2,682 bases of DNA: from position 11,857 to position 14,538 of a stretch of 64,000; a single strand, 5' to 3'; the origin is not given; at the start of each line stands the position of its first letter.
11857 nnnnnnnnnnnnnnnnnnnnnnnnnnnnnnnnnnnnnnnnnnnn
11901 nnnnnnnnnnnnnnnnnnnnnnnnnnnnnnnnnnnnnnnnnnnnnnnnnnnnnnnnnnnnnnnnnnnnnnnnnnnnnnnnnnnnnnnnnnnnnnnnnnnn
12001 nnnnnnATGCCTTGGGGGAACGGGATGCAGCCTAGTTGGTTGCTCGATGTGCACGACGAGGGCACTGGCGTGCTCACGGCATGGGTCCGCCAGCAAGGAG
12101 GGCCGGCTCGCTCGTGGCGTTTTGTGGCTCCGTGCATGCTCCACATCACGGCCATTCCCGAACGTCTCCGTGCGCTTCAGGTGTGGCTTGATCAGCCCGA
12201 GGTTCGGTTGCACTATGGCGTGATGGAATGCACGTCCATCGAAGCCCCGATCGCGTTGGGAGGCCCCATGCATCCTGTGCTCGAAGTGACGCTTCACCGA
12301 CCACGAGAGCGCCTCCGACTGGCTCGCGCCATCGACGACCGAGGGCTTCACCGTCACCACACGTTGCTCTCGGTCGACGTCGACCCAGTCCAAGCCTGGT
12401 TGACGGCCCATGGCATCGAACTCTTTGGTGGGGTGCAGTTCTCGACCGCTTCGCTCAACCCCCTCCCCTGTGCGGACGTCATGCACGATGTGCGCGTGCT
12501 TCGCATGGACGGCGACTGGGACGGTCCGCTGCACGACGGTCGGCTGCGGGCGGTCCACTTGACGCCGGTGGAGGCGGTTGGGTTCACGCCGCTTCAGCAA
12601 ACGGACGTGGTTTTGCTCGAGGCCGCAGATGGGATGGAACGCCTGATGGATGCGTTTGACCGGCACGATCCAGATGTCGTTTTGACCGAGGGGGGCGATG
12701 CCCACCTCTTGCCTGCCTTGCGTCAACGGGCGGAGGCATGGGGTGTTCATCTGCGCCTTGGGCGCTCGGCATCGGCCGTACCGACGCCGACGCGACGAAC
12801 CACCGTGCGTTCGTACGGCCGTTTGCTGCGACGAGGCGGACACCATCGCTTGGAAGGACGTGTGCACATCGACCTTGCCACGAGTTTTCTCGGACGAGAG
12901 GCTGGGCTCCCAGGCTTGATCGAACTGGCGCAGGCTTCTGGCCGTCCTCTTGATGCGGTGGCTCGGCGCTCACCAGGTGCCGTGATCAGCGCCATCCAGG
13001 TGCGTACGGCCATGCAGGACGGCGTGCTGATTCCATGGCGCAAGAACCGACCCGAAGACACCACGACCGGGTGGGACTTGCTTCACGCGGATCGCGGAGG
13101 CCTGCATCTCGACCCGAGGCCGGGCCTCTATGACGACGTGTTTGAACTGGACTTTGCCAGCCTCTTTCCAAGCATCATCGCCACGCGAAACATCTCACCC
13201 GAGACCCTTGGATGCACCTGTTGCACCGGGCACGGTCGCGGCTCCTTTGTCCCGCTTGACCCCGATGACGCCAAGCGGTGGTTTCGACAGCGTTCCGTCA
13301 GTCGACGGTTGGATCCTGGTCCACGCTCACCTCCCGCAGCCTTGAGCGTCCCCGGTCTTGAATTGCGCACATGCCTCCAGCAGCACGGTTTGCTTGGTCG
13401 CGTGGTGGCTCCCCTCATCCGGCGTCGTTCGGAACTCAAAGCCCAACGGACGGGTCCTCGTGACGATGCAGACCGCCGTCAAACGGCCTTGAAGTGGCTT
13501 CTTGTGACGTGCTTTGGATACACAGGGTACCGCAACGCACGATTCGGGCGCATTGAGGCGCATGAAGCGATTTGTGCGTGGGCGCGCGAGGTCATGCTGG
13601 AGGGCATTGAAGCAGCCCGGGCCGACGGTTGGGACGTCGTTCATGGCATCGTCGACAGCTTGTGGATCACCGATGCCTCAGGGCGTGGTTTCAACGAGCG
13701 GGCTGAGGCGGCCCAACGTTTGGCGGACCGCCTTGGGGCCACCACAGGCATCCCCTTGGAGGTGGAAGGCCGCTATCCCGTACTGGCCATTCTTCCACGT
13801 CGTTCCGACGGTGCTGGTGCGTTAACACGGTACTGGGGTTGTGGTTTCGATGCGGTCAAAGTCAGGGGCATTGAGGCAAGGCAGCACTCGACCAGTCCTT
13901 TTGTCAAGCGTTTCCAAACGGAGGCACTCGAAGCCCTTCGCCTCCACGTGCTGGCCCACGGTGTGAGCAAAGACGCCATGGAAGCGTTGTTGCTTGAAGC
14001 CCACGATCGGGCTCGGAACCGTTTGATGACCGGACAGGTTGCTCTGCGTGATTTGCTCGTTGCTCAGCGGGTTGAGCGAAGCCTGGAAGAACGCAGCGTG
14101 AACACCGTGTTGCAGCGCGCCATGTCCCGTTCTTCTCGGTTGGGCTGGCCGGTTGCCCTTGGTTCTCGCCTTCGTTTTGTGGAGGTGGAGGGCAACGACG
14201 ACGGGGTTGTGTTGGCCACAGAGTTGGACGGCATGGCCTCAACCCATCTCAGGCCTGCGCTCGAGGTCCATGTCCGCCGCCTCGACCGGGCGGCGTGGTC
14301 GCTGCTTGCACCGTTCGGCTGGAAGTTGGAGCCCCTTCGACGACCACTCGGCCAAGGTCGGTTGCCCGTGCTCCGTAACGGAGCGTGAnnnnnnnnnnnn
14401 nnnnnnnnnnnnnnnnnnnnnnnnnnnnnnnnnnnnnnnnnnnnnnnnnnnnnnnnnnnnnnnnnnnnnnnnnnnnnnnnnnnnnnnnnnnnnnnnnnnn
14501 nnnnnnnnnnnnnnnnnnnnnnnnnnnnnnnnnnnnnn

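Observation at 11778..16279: Candidate archaeal translesion 'mutasome': exonuclease-less family-B polymerase + P-loop-dead RecA-fold protein + active DinB + small coupled ORF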

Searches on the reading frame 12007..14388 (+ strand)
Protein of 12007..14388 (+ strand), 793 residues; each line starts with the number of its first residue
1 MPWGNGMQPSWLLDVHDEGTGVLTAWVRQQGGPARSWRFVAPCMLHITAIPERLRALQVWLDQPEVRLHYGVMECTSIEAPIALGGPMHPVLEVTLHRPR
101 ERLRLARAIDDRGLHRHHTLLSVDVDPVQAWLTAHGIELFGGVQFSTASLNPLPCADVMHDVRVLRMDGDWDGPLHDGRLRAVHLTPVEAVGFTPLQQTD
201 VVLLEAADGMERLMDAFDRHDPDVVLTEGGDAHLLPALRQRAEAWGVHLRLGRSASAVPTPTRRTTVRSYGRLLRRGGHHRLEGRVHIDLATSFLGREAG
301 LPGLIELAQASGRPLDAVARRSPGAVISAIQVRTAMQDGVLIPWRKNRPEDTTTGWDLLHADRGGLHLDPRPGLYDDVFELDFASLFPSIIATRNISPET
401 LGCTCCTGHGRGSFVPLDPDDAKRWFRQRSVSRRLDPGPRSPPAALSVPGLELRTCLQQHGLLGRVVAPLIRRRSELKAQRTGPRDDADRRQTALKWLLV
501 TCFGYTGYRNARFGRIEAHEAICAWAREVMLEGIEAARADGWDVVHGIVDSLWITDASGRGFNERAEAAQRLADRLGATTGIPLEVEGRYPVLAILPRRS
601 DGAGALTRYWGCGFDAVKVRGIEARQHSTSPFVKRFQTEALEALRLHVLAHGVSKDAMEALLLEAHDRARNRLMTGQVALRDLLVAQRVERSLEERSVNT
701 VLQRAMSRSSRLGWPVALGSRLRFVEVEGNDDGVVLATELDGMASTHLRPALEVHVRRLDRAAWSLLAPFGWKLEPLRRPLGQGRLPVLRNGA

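Call 3: search_protein_families(library=pfam, proteins=[window:12007-14388:+], max_evalue=0.1)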
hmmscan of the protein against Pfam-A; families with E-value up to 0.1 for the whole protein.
window:12007-14388:+ (793 aa): 1 family
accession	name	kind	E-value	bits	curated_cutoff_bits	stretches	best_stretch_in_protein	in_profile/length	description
PF00136.26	DNA_pol_B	-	2.6e-16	59.9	23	1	333-731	21-412/453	DNA polymerase family B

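Call 4: search_protein_families(library=ncbifam, proteins=[window:12007-14388:+], max_evalue=0.1)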
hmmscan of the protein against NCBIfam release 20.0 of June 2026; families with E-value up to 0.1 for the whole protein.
window:12007-14388:+ (793 aa): 9 families
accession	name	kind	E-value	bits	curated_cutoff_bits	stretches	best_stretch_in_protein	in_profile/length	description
NF004418.0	PRK05761.1-4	subfamily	3.6e-103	346.1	692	2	448-785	373-708/717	type B DNA-directed DNA polymerase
NF004416.0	PRK05761.1-2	equivalog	2.2e-95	320.4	516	2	459-742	362-628/665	type B DNA-directed DNA polymerase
NF004417.0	PRK05761.1-3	equivalog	1.3e-23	82.9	780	2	447-730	535-810/858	DNA-directed DNA polymerase I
NF004421.0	PRK05762.1-2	equivalog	1.4e-15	56.7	570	1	363-577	412-585/795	DNA polymerase II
NF004422.0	PRK05762.1-4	equivalog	1.3e-13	50.3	1103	2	361-400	402-441/789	DNA polymerase II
NF004419.0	PRK05761.1-5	equivalog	4.1e-13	48.2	1285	2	363-407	553-597/932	DNA-directed DNA polymerase I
NF004420.0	PRK05762.1-1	equivalog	2.6e-12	46.2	1435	1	360-400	397-437/783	DNA polymerase II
TIGR00592.1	pol2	superfamily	1.1e-10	40.2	239.95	1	363-555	801-959/1176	DNA polymerase (pol2)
NF004415.0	PRK05761.1-1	equivalog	2.3e-09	35.7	1289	1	363-407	495-539/883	DNA-directed DNA polymerase I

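Call 17: find_related_loci(query=window:12007-14388:+, collection=genome_contigs, flank=6000)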
Query window:12007-14388:+ (793 aa) in genome_contigs; peptide patterns used: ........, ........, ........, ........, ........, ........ (x = any residue, [..] = any of these).
224 stretches matched a pattern; 1 encode a relative of the query (tblastn E <= 1e-3); 1 distinct loci.
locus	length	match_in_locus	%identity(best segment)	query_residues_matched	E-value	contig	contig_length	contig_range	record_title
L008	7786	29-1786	82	204-789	0e+0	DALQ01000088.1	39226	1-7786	MAG TPA_asm: Euryarchaeota archaeon UBA495 UBA495_contig_4355, whole genome shotgun sequence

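Call 18: find_homologous_proteins(query=window:12007-14388:+, max_evalue=1e-10)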
Query window:12007-14388:+ (793 aa): 1254 proteins with E <= 1e-10 among 8000 candidates; the best 120 are listed.
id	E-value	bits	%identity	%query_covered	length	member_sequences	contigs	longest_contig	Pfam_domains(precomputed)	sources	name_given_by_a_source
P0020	0.0e+0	1791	100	99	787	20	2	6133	PF00136.27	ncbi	-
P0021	0.0e+0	1515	85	99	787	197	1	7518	PF00136.27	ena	-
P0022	0.0e+0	1398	80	99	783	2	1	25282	PF00136.27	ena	-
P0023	0.0e+0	1396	80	99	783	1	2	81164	PF00136.27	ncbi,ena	-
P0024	0.0e+0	1396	80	99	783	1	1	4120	PF00136.27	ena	-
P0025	0.0e+0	1395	79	99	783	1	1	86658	PF00136.27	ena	-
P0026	0.0e+0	1394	79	99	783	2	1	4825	PF00136.27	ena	-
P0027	0.0e+0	1392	79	99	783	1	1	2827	PF00136.27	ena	-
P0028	0.0e+0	1386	79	99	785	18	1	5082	PF00136.27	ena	-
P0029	0.0e+0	1376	79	99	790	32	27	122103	PF00136.27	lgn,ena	-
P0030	0.0e+0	1374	78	99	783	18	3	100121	PF00136.27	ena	-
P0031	0.0e+0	1369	77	99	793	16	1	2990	PF00136.27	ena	-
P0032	0.0e+0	1124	65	98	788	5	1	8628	PF00136.27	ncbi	-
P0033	0.0e+0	1124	66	98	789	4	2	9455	PF00136.27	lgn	-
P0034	0.0e+0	1121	66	98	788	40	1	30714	PF00136.27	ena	-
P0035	0.0e+0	1087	79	80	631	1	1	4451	PF00136.27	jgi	jgi:DNA polymerase elongation subunit (family B)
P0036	4.6e-277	940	84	64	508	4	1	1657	PF00136.27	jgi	jgi:DNA polymerase I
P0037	5.5e-256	870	78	62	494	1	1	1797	PF00136.27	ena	-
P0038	1.2e-184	634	44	98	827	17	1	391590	PF00136.27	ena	-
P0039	2.8e-183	629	44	97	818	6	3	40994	PF00136.27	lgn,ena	-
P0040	2.4e-182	626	44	98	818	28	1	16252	PF00136.27,PF03104.26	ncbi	-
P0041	3.6e-182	626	44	99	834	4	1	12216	PF00136.27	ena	-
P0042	1.0e-181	624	44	98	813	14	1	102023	PF00136.27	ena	-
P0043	1.3e-181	624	45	98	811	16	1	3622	PF00136.27,PF03104.26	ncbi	-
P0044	1.8e-181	623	43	97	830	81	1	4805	PF00136.27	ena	-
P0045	3.1e-181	623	44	96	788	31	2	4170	PF00136.27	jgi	jgi:DNA polymerase elongation subunit (family B)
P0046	7.3e-181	621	44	97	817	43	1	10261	PF00136.27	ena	-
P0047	1.9e-180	620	43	99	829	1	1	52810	PF00136.27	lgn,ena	-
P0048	2.7e-180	620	44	97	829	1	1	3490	PF00136.27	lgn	-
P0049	2.7e-180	620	44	97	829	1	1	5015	PF00136.27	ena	-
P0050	2.8e-180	620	43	99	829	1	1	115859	PF00136.27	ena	-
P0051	1.4e-179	617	45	96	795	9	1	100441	PF00136.27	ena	-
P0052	1.4e-179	617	43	99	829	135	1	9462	PF00136.27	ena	-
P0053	1.6e-179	617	43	99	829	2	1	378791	PF00136.27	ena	-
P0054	1.8e-179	617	43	97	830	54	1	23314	PF00136.27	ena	-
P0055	6.2e-179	615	43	97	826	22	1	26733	PF00136.27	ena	-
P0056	6.3e-179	615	43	99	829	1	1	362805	PF00136.27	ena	-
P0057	1.2e-178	614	43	97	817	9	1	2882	PF00136.27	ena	-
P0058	1.2e-178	614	42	97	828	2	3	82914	PF00136.27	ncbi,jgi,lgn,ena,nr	ncbi:MAG TPA: hypothetical protein D7H91_03360 [Candidatus Poseidoniales archaeon]|nr:MAG TPA: hypot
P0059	1.8e-178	614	43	97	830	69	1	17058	PF00136.27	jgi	-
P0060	2.1e-178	613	44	96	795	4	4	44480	PF00136.27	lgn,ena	-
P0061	2.2e-178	613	42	97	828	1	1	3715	PF00136.27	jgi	jgi:DNA polymerase elongation subunit (family B)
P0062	2.4e-178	613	43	97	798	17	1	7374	PF00136.27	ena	-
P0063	3.0e-178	613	42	97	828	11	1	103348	PF00136.27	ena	-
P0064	3.4e-178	613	43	97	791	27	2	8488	PF00136.27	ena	-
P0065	3.6e-178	613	43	97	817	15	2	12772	PF00136.27,PF03104.26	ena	-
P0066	4.2e-178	612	42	97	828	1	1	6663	PF00136.27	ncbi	-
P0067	5.2e-178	612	43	99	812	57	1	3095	PF00136.27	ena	-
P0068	6.1e-178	612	42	97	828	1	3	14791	PF00136.27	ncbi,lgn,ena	-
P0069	8.8e-178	611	42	97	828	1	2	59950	PF00136.27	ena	-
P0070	1.1e-177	611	43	99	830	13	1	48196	PF00136.27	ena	-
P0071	1.7e-177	610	43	99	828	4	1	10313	PF00136.27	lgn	-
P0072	1.7e-177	610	42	97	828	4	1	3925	PF00136.27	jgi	jgi:DNA polymerase elongation subunit (family B)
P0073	1.8e-177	610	43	97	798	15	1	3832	PF00136.27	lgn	-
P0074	2.3e-177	610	42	97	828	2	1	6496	PF00136.27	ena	-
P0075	3.2e-177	609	42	98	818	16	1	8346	PF00136.27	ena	-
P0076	7.5e-177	608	42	99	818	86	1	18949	PF00136.27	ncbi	-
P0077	8.3e-177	608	42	97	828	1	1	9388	PF00136.27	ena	-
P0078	9.0e-177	608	44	99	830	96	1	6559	PF00136.27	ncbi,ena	-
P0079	1.1e-176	608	42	97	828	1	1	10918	PF00136.27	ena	-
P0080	1.4e-176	607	43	97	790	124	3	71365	PF00136.27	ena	-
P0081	2.0e-176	607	41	97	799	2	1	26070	PF00136.27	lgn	-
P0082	2.0e-176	607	43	99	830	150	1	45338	PF00136.27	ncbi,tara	tara:strand:+ start:10115 stop:12607 length:2493 start_codon:yes stop_codon:yes gene_type:complete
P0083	2.1e-176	607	42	97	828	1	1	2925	PF00136.27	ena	-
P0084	2.8e-176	606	42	97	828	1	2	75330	PF00136.27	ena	-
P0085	4.3e-176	606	41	97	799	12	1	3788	PF00136.27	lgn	-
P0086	1.1e-175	604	44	98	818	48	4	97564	PF00136.27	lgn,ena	-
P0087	2.1e-175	603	42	98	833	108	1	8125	PF00136.27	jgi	-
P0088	2.3e-175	603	44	98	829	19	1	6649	PF00136.27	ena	-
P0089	2.5e-175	603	41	96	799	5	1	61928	PF00136.27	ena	-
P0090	2.6e-175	603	41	97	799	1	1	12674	PF00136.27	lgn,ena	-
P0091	2.6e-175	603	42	98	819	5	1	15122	PF00136.27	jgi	jgi:DNA polymerase I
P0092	3.4e-175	603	42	97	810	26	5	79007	PF00136.27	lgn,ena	-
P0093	4.0e-175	602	42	98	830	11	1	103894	PF00136.27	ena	-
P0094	4.8e-175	602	43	99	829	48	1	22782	PF00136.27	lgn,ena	-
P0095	6.0e-175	602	41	97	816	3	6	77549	PF00136.27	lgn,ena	-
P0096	6.2e-175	602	43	99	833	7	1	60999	PF00136.27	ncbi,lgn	-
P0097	7.3e-175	602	43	97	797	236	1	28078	PF00136.27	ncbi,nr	ncbi:MAG: DNA polymerase domain-containing protein [Candidatus Thermoplasmatota archaeon]|nr:DNA pol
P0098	1.0e-174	601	42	97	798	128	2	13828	PF00136.27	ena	-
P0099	1.2e-174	601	44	97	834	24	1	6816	PF00136.27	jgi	jgi:DNA polymerase I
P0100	1.8e-174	600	41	96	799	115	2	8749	PF00136.27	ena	-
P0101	2.1e-174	600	42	99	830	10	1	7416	PF00136.27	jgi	-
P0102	2.6e-174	600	42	99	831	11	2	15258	PF00136.27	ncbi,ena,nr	ncbi:hypothetical protein CMO85_03470 [Candidatus Woesearchaeota archaeon]|nr:hypothetical protein [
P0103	3.7e-174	599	43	97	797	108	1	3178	PF00136.27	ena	-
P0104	3.8e-174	599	42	99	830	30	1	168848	PF00136.27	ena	-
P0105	4.7e-174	599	42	97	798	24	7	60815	PF00136.27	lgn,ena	-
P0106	9.9e-174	598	41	97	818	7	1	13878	PF00136.27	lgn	-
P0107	1.0e-173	598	41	96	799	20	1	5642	PF00136.27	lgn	-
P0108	1.4e-173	597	42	97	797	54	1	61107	PF00136.27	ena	-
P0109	1.7e-173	597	42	97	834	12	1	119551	PF00136.27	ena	-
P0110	1.8e-173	597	40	96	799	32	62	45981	PF00136.27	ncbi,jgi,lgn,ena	jgi:DNA polymerase I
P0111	1.9e-173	597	42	97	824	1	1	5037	PF00136.27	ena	-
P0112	2.8e-173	596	43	97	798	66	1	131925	PF00136.27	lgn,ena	-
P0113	3.0e-173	596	43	97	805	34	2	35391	PF00136.27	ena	-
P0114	6.7e-173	595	42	98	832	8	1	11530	PF00136.27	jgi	jgi:DNA polymerase elongation subunit (family B)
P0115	8.0e-173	595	42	94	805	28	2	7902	PF00136.27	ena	-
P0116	1.6e-172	594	42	97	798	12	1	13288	PF00136.27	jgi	-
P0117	2.6e-172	593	44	96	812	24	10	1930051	PF00136.27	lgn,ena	-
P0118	3.6e-172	593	42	99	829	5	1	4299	PF00136.27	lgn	-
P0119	4.8e-172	592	41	96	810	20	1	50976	PF00136.27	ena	-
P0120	5.6e-172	592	41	96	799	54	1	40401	PF00136.27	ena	-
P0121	8.4e-172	591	40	97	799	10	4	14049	PF00136.27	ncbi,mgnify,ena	mgnify:FL=1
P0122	1.1e-171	591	40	98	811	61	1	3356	PF00136.27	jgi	-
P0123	1.1e-171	591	42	97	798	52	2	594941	PF00136.27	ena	-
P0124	1.3e-171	591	42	97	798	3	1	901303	PF00136.27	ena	-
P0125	1.3e-171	591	42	98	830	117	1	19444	PF00136.27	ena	-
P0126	1.4e-171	591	40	98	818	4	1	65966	PF00136.27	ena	-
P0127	1.4e-171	591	42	97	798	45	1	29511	PF00136.27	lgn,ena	-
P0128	2.2e-171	590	41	96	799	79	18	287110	PF00136.27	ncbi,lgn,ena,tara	tara:strand:+ start:1576 stop:3975 length:2400 start_codon:yes stop_codon:yes gene_type:complete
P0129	2.5e-171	590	42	97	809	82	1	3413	PF00136.27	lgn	-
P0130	4.5e-171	589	41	97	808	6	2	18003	PF00136.27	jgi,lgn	jgi:DNA polymerase I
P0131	4.8e-171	589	40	97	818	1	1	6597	PF00136.27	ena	-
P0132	5.1e-171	589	42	98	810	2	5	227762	PF00136.27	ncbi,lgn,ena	-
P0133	7.7e-171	588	40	97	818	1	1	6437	PF00136.27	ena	-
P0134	1.1e-170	588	42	98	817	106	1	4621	PF00136.27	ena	-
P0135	1.4e-170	587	40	97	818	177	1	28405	PF00136.27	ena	-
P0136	1.7e-170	587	41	97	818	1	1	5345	PF00136.27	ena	-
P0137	1.9e-170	587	42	92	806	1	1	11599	PF00136.27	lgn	-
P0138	3.0e-170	586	40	97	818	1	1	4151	PF00136.27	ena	-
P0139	3.5e-170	586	43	97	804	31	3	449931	PF00136.27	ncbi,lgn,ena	-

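Call 19: search_solved_structures(query=window:12007-14388:+, max_evalue=0.001)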
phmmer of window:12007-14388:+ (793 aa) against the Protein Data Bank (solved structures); distinct sequences matched with E-value up to 0.001: 55.
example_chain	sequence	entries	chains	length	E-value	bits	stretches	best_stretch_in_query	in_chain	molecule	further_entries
5h12_A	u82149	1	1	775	1.2e-26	96.4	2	292-407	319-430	Deep Vent DNA Polymerase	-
4fm2_A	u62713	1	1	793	1.2e-26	96.4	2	292-407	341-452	DNA polymerase 1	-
4flt_A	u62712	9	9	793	7.9e-26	93.7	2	292-407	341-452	DNA polymerase 1 | Pyrococcus abyssi B family DNA polymerase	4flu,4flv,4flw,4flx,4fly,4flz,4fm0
4ahc_A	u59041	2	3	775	1.7e-25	92.6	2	291-409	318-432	DNA POLYMERASE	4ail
5mdn_A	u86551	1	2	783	4.6e-25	91.2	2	290-400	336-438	DNA polymerase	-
3a2f_A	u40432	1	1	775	8.4e-25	90.3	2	291-409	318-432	DNA polymerase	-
2jgu_A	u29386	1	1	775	1.4e-24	89.6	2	291-409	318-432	DNA POLYMERASE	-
6wya_A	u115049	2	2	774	8.4e-24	87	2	269-407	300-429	DNA polymerase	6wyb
1wns_A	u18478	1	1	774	2.2e-22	82.3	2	269-407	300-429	DNA POLYMERASE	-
4k8z_A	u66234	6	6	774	2.2e-22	82.3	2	269-407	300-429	DNA polymerase | DNA polymerase,DNA polymerase,DNA polymerase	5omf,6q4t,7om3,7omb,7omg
1wn7_A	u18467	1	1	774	2.2e-22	82.3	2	269-407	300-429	Family B DNA Polymerase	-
9oat_A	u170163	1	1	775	3.3e-22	81.7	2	292-407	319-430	5-270, TNA polymerase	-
2xhb_A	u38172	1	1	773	3.6e-22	81.6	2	293-407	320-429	DNA POLYMERASE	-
2vwj_A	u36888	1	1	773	3.7e-22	81.6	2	293-407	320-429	DNA POLYMERASE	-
2vwk_A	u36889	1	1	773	3.7e-22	81.6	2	293-407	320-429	DNA POLYMERASE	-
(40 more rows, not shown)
